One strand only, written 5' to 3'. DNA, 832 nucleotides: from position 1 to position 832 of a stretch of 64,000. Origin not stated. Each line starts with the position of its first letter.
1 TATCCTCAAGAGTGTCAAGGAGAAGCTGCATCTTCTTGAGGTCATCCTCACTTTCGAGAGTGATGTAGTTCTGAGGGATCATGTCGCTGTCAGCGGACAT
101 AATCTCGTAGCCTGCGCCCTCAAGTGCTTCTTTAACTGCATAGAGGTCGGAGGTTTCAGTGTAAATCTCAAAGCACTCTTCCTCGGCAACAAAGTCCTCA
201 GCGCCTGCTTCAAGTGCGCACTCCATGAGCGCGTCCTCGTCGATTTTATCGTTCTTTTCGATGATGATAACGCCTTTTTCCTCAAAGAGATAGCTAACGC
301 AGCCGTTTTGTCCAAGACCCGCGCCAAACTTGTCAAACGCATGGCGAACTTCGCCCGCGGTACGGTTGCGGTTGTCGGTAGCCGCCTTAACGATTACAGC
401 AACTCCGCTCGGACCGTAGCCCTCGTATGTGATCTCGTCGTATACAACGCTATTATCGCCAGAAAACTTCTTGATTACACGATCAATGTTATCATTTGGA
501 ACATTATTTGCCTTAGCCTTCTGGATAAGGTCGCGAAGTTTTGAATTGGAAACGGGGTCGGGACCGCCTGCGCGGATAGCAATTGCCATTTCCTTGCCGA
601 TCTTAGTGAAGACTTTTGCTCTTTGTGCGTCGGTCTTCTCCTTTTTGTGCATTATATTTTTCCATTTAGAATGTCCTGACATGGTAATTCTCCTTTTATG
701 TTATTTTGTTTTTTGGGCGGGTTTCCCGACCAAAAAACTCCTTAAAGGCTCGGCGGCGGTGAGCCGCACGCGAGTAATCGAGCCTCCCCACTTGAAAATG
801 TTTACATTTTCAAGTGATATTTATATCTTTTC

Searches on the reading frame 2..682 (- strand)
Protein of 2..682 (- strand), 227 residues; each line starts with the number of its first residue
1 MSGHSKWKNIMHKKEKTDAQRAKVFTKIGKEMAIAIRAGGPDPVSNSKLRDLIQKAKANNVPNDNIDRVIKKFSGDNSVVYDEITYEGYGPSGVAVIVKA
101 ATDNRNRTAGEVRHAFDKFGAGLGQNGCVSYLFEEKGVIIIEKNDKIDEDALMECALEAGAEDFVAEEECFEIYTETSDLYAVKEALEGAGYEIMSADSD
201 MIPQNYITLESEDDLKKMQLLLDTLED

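Call 89: search_protein_families(library=pfam, proteins=[window:2-682:-], max_evalue=0.00001)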
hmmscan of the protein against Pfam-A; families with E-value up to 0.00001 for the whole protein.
window:2-682:- (227 aa): 2 families
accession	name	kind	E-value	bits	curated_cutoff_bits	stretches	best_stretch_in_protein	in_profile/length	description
PF01709.26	Transcrip_reg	-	3.5e-55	186.5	27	1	81-227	1-149/160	TACO1/YebC second and third domain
PF20772.2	TACO1_YebC_N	-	4e-31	107.7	36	1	5-75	1-72/73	TACO1/YebC protein N-terminal domain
